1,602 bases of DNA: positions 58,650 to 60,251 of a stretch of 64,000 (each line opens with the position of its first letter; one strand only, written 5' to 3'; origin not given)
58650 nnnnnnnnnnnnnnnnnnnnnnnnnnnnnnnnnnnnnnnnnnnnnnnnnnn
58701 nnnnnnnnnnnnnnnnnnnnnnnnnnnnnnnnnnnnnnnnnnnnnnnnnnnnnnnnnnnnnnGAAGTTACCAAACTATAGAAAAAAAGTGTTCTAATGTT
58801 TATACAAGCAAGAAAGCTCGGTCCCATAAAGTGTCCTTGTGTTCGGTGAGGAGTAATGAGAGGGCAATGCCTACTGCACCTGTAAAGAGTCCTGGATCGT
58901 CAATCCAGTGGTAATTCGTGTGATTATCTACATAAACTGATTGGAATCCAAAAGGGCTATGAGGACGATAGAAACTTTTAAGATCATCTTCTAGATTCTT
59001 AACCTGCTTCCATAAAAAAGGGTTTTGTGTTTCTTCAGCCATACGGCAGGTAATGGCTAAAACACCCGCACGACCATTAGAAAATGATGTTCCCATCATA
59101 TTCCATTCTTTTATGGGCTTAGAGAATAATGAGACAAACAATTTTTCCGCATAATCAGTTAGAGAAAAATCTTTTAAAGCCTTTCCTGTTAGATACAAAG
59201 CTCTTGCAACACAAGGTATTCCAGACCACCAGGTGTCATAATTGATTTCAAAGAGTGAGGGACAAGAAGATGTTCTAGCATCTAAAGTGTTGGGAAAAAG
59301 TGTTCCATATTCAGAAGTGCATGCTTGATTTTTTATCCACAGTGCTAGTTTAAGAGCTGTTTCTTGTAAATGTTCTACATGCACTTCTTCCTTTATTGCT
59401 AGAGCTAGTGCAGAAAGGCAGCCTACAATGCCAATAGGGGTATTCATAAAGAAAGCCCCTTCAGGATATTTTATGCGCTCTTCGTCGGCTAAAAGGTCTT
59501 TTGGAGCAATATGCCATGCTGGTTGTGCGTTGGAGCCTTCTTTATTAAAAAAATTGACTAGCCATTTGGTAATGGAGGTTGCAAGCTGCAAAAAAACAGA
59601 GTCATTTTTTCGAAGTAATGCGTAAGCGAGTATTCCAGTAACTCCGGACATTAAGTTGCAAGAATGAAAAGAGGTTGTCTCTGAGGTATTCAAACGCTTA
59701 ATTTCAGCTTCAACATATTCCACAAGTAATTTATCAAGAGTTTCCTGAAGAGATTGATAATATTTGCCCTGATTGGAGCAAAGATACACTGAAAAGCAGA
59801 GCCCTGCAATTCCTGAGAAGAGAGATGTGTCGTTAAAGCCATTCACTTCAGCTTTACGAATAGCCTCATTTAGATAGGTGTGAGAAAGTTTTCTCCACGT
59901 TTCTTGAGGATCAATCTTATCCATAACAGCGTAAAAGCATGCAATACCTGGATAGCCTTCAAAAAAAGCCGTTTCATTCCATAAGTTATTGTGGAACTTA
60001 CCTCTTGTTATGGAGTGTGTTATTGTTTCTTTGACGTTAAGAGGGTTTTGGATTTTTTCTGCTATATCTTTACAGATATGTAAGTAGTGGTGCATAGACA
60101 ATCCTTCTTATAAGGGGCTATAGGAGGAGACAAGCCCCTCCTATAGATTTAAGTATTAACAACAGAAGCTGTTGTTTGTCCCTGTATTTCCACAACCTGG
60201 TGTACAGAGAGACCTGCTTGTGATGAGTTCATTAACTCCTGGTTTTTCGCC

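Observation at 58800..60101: Tandem LanC paralogues, one with every catalytic/Zn residue replaced (pseudo-cyclase)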

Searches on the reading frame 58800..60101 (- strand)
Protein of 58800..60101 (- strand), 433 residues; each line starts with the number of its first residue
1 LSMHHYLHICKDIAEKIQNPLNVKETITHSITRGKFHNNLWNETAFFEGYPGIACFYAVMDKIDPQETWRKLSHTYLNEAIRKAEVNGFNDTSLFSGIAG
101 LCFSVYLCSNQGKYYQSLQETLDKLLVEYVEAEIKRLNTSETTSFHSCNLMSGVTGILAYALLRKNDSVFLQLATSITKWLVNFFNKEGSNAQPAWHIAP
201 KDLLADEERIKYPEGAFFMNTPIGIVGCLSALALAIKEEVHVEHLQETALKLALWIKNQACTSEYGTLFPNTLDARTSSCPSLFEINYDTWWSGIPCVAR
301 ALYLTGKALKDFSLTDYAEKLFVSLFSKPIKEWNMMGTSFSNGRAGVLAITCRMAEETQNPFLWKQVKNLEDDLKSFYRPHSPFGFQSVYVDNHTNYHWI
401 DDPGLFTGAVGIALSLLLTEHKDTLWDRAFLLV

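Call 3: search_protein_families(library=pfam, proteins=[window:58800-60101:-], max_evalue=0.01)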
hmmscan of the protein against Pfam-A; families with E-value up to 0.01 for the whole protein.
window:58800-60101:- (433 aa): 1 family
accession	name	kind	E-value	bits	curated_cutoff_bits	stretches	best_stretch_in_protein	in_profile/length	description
PF05147.19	LANC_like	-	1.5e-38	132.7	23.2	1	44-431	5-350/350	Lanthionine synthetase C-like protein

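Call 5: search_solved_structures(query=window:58800-60101:-, max_evalue=1, show_alignments=3)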
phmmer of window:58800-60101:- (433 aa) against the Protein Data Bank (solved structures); distinct sequences matched with E-value up to 1: 4.
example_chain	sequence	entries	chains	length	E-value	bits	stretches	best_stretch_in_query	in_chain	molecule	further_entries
8byk_A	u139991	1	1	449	2.3e-35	125.5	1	8-432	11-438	Lanthionine synthetase C-like protein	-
2g02_A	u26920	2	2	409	7.9e-16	61.1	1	32-330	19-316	Nisin biosynthesis protein nisC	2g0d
5lq3_A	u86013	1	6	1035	0.85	11.6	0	102-193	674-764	CmeB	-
5t0o_A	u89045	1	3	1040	0.85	11.6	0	102-193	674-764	CmeB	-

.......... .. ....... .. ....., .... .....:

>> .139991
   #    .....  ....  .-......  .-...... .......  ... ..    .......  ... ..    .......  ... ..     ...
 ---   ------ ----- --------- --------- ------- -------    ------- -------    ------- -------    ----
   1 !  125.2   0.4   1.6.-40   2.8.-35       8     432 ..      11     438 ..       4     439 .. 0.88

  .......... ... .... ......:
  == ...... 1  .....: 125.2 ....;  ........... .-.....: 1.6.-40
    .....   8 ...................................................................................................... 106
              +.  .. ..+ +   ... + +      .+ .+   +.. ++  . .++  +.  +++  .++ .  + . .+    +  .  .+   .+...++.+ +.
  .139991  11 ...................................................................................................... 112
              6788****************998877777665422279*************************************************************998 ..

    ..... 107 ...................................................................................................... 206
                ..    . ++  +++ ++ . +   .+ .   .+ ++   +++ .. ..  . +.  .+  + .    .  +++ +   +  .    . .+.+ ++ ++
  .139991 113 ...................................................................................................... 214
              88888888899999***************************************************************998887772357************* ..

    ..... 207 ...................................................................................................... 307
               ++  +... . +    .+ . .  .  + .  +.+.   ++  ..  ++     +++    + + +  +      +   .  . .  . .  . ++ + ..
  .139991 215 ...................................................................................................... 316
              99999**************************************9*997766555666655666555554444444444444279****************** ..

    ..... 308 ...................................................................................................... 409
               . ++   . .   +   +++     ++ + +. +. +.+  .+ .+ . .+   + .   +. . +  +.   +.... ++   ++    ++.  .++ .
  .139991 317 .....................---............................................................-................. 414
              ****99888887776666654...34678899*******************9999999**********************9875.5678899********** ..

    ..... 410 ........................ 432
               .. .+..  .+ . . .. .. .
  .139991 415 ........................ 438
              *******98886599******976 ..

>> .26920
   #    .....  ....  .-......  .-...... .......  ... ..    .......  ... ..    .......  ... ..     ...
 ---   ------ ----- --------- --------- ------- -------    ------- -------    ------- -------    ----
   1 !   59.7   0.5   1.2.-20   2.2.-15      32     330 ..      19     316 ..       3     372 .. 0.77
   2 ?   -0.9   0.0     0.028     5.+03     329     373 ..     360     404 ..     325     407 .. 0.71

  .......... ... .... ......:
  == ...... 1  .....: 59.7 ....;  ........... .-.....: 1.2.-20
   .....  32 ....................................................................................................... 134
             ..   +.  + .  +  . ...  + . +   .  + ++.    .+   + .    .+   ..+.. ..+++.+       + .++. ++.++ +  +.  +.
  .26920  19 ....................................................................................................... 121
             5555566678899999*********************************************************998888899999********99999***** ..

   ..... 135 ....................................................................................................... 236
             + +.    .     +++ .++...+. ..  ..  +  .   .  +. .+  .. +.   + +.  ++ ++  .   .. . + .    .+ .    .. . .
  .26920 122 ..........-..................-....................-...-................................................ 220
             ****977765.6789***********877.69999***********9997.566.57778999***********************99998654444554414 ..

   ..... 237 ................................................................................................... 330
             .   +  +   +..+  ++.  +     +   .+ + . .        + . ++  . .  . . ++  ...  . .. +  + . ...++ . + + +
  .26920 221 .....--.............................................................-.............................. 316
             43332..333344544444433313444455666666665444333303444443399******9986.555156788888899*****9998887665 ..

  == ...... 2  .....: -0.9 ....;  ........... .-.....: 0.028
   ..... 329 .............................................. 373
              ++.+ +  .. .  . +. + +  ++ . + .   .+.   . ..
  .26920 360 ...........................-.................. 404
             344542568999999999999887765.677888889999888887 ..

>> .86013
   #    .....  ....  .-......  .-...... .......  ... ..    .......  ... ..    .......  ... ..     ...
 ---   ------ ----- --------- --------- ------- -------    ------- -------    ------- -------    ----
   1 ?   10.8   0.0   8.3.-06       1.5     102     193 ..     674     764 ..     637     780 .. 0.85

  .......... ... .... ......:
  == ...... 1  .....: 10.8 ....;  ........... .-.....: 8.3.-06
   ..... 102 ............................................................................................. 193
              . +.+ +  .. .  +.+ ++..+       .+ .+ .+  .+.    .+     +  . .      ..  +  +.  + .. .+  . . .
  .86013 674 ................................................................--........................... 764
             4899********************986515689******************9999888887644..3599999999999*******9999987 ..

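Call 7: find_homologous_proteins(query=window:58800-60101:-, max_evalue=0.00001)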
Query window:58800-60101:- (433 aa): 22 proteins with E <= 0.00001 among 8000 candidates.
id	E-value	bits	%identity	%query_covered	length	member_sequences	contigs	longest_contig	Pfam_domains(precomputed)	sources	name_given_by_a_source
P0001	0.0e+0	1009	100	100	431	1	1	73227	PF05147.20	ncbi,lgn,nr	ncbi:MAG: lanthionine synthetase C family protein [Chlamydiales bacterium]|nr:lanthionine synthetase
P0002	1.4e-119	418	45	99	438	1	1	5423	PF05147.20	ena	-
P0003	4.3e-119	416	46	100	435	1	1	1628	PF05147.20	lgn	-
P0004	6.7e-117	409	46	99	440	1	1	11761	PF05147.20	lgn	-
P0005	3.3e-115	404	43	99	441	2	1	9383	PF05147.20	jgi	jgi:hypothetical protein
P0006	2.8e-114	400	43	99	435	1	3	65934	PF05147.20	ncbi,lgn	-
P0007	4.9e-106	373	44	99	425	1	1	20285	PF05147.20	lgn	-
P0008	1.4e-105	372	41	99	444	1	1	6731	PF05147.20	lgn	-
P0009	1.0e-103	366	41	99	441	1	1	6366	PF05147.20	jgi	jgi:lantibiotic modifying enzyme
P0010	8.5e-101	356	40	100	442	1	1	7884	PF05147.20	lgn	-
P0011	5.1e-98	347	41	99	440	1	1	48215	PF05147.20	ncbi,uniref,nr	ncbi:lanthionine synthetase C family protein [Candidatus Protochlamydia sp. W-9]|uniref:lanthionine 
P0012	9.1e-82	293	38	99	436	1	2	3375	PF05147.20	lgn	-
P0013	8.8e-78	280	36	99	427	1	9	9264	PF05147.20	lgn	-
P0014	1.3e-70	257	50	55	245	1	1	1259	PF05147.20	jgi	jgi:hypothetical protein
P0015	8.1e-66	241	33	99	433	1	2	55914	PF05147.20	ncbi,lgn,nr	ncbi:MAG: lanthionine synthetase C family protein [Parachlamydiaceae bacterium]|nr:lanthionine synth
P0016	1.1e-64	237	39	75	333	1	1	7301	PF05147.20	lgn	-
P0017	7.3e-62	228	35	97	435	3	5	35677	PF05147.20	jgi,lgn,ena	jgi:lantibiotic biosynthesis protein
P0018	1.0e-19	89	25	98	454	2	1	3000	PF05147.20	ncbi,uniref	ncbi:lanthionine synthetase C family protein [Streptomyces sp. NPDC057654]|uniref:lanthionine synthe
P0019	1.4e-19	88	26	91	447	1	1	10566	PF05147.20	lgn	-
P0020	5.3e-18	83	23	86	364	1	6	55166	PF05147.20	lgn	-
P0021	2.2e-13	68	24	93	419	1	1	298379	PF05147.20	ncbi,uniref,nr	ncbi:lanthionine synthetase C family protein [Crossiella sp. SN42]|uniref:lanthionine synthetase C f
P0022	3.0e-13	68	23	97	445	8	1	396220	PF05147.20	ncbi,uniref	ncbi:lanthionine synthetase C family protein [Streptomyces filipinensis]|uniref:lanthionine syntheta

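Call 11: find_encoding_contigs(protein=P0006, flank=10000, max_places=2)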
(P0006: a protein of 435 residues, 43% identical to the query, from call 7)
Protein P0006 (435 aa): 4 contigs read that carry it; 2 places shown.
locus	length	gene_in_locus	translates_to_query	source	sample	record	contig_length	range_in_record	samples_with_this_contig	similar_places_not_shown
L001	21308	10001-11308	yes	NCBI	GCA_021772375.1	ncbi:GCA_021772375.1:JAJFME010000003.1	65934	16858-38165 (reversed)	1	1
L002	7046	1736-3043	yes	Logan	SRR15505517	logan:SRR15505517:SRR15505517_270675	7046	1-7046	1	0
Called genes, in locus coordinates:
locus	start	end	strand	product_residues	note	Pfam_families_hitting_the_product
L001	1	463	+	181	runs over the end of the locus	PF07379:DUF1494 (weak), PF11612:T2SSJ (weak)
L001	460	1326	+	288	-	-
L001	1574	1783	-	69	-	PF02052:Gallidermin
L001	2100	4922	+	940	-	PF13191:AAA_16 (weak), PF00004:AAA (weak)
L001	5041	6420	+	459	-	PF05147:LANC_like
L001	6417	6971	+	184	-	PF02441:Flavoprotein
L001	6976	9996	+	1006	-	PF04738:Lant_dehydr_N, PF14028:Lant_dehydr_C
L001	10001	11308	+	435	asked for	PF05147:LANC_like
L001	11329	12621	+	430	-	PF00144:Beta-lactamase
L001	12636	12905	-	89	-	-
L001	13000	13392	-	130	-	-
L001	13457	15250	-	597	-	PF00989:PAS (weak), PF00512:HisKA, PF02518:HATPase_c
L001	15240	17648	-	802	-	PF00672:HAMP, PF00211:Guanylate_cyc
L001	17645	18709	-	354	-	PF01321:Creatinase_N, PF00557:Peptidase_M24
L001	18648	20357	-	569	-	PF02518:HATPase_c (weak), PF13589:HATPase_c_3, PF01119:DNA_mis_repair, PF08676:MutL_C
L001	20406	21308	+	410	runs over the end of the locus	PF01743:PolyA_pol, PF12627:PolyA_pol_RNAbd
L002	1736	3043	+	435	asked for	PF05147:LANC_like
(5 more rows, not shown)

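Call 12: find_encoding_contigs(protein=P0011, flank=10000, max_places=2)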
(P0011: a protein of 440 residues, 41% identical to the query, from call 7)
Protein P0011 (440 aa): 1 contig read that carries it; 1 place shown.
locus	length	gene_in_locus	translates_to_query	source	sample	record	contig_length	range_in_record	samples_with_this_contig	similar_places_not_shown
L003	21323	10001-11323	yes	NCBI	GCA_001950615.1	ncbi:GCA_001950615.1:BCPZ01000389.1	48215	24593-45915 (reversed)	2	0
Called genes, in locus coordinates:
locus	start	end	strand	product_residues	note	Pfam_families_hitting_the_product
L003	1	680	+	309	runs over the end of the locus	PF13793:Pribosyltran_N, PF00156:Pribosyltran, PF14572:Pribosyl_synth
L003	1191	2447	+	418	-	PF00464:SHMT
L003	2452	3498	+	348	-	PF00202:Aminotran_3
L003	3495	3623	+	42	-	-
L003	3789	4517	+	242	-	PF00515:TPR_1 (faint), PF07719:TPR_2 (faint), PF13428:TPR_14 (faint), PF13431:TPR_17 (faint), PF13432:TPR_16 (faint), PF12895:ANAPC3 (faint), PF14559:TPR_19 (faint)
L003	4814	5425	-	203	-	PF02441:Flavoprotein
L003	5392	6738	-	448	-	PF05147:LANC_like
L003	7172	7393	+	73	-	-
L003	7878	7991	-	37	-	-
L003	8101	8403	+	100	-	PF13613:HTH_Tnp_4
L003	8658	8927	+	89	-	PF01609:DDE_Tnp_1, PF13359:DDE_Tnp_4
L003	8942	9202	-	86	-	PF03400:DDE_Tnp_IS1 (faint)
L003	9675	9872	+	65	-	PF02052:Gallidermin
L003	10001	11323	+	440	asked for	PF05147:LANC_like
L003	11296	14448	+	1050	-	PF04738:Lant_dehydr_N, PF14028:Lant_dehydr_C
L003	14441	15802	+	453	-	PF00144:Beta-lactamase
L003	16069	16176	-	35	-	-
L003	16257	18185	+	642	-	PF00004:AAA (weak)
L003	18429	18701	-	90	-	-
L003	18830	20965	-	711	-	PF12937:F-box-like (weak), PF00023:Ank (faint), PF13606:Ank_3 (faint), PF13637:Ank_4 (faint), PF13857:Ank_5 (faint), PF12796:Ank_2, PF24521:Ank_KRIT1 (faint), PF12796:Ank_2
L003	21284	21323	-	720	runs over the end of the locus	PF12937:F-box-like (weak), PF13637:Ank_4 (faint), PF00023:Ank (faint), PF13606:Ank_3 (faint), PF12796:Ank_2, PF24521:Ank_KRIT1 (faint), PF12796:Ank_2, PF13857:Ank_5 (weak)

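Call 13: find_encoding_contigs(protein=P0015, flank=10000, max_places=2)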
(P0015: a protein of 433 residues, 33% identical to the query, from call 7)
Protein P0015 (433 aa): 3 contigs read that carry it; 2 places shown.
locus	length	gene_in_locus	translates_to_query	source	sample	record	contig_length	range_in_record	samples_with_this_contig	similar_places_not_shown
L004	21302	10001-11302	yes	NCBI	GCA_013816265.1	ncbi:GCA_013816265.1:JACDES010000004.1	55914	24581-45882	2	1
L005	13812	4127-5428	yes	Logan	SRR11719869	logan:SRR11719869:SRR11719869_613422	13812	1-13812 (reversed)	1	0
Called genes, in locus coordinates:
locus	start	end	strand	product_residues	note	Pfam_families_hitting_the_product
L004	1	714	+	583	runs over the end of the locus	PF04909:Amidohydro_2 (weak)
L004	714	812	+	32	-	-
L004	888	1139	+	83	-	-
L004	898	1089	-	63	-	-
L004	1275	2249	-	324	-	-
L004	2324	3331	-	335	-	PF02668:TauD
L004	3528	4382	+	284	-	PF01641:SelR, PF01625:PMSR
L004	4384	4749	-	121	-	PF00472:RF-1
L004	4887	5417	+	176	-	PF13462:Thioredoxin_4, PF13743:Thioredoxin_5 (weak), PF01323:DSBA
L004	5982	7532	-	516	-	PF02113:Peptidase_S13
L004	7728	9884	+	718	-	-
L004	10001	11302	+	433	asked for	PF05147:LANC_like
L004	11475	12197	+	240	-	PF09952:AbiEi_2 (weak)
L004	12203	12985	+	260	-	PF12281:NTP_transf_8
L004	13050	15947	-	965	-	PF13646:HEAT_2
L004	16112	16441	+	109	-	-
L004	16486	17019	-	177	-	PF22547:2H-SAK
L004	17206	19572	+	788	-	PF01935:DUF87 (weak), PF05872:HerA_C (faint)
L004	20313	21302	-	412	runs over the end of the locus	PF00270:DEAD, PF04851:ResIII, PF13245:AAA_19 (faint), PF00271:Helicase_C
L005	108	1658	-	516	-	PF02113:Peptidase_S13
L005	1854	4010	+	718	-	-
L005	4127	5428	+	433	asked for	PF05147:LANC_like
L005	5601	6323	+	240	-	PF09952:AbiEi_2 (weak)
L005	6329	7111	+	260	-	PF12281:NTP_transf_8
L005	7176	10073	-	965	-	PF13646:HEAT_2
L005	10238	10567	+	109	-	-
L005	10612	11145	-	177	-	PF22547:2H-SAK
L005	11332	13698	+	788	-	PF01935:DUF87 (weak), PF05872:HerA_C (faint)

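Call 23: find_related_loci(query=A3, collection=genome_contigs, flank=10000)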
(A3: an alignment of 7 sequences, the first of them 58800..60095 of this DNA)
Query A3 (431 aa) in genome_contigs; peptide patterns used: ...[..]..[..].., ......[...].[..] (x = any residue, [..] = any of these).
70 stretches matched a pattern; 3 encode a relative of the query (tblastn E <= 1e-3); 3 distinct loci.
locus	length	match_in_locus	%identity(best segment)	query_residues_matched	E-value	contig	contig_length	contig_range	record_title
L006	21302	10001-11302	43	1-430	4e-121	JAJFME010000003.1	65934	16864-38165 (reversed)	MAG: Chlamydiae bacterium isolate OFTM171 OFTM171_2, whole genome shotgun sequence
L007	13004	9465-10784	42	3-429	3e-108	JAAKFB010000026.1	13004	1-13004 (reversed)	MAG: Chlamydiae bacterium isolate K1000_chlam_2 K1000chlam2_26, whole genome shotgun sequence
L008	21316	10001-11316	33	3-431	2e-64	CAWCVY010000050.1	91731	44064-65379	MAG: uncultured Chlamydiae bacterium isolate MFD01633.bin.3.44 genome assembly, contig: contig_59934, whole genome shotg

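Call 24: find_related_loci(query=A3, collection=metagenome_contigs, flank=10000)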
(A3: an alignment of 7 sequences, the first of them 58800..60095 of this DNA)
Query A3 (431 aa) in metagenome_contigs; peptide patterns used: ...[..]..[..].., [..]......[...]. (x = any residue, [..] = any of these).
112 stretches matched a pattern; 2 encode a relative of the query (tblastn E <= 1e-3); 2 distinct loci.
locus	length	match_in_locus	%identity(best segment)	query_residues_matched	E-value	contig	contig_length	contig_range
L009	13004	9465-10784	42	3-429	6e-109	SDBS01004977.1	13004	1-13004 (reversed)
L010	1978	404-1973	30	1-430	8e-63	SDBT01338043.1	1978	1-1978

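Call 25: find_encoding_contigs(protein=P0017, flank=10000, max_places=1)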
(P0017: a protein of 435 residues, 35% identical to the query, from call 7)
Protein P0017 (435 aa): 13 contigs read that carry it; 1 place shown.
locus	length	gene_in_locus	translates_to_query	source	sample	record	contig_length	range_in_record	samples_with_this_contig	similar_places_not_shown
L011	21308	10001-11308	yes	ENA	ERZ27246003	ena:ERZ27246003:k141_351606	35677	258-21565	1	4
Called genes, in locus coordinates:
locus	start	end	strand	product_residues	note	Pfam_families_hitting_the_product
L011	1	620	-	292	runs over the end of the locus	?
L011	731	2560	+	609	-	PF13522:GATase_6, PF13537:GATase_7, PF01380:SIS, PF13580:SIS_2 (faint), PF01380:SIS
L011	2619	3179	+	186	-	PF00293:NUDIX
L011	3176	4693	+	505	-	-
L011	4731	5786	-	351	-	PF01791:DeoC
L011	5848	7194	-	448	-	PF00083:Sugar_tr, PF07690:MFS_1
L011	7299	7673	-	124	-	PF01592:NifU_N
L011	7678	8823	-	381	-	PF00266:Aminotran_5, PF00155:Aminotran_1_2 (weak), PF01212:Beta_elim_lyase, PF01041:DegT_DnrJ_EryC1 (weak)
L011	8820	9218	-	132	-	PF02082:Rrf2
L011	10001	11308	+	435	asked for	PF05147:LANC_like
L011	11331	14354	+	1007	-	PF04738:Lant_dehydr_N, PF14028:Lant_dehydr_C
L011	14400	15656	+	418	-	-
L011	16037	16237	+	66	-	-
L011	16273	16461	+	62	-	-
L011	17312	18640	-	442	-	PF00919:UPF0004, PF04055:Radical_SAM, PF18693:TRAM_2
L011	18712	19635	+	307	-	PF19300:BPD_transp_1_N, PF00528:BPD_transp_1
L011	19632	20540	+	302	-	PF12911:OppC_N, PF00528:BPD_transp_1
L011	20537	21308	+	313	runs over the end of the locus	PF02463:SMC_N, PF00005:ABC_tran, PF13401:AAA_22, PF13304:AAA_21, PF08352:oligo_HPY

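Call 26: find_encoding_contigs(protein=P0007, flank=10000, max_places=1)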
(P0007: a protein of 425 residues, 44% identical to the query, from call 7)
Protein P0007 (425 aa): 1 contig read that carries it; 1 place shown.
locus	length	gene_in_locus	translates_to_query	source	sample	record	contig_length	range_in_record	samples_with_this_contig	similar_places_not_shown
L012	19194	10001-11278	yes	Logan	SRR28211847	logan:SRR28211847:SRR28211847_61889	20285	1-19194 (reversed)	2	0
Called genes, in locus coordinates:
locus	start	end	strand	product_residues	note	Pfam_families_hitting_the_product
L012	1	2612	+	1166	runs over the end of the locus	PF08455:SNF2_assoc, PF00176:SNF2-rel_dom, PF00270:DEAD, PF04851:ResIII, PF00271:Helicase_C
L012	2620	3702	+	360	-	PF00022:Actin (faint), PF06723:MreB_Mbl, PF11104:PilM_2 (faint), PF00012:HSP70, PF14450:FtsA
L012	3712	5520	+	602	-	PF17297:PEPCK_N, PF00821:PEPCK_GTP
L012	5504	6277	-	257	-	-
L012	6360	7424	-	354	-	PF01075:Glyco_transf_9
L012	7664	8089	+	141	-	PF00334:NDK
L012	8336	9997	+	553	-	-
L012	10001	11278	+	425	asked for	PF05147:LANC_like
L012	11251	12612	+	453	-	PF00144:Beta-lactamase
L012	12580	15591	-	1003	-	PF04738:Lant_dehydr_N, PF14028:Lant_dehydr_C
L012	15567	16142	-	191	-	PF02441:Flavoprotein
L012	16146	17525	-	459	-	PF05147:LANC_like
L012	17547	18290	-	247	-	-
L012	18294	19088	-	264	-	-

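Call 27: find_encoding_contigs(protein=P0004, flank=10000, max_places=1)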
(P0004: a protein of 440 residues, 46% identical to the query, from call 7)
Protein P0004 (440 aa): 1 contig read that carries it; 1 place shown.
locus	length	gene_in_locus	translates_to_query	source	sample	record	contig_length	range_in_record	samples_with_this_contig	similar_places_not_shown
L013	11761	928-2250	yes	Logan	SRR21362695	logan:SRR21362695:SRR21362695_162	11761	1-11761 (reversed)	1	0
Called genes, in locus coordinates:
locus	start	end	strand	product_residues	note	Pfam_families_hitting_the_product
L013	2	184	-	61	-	?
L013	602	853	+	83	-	PF02052:Gallidermin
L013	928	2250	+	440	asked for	PF05147:LANC_like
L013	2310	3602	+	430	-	PF00144:Beta-lactamase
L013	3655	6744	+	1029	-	PF04738:Lant_dehydr_N, PF14028:Lant_dehydr_C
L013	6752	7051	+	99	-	-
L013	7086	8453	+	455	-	PF05147:LANC_like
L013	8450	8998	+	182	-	PF02441:Flavoprotein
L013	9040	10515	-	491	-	PF05147:LANC_like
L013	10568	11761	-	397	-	?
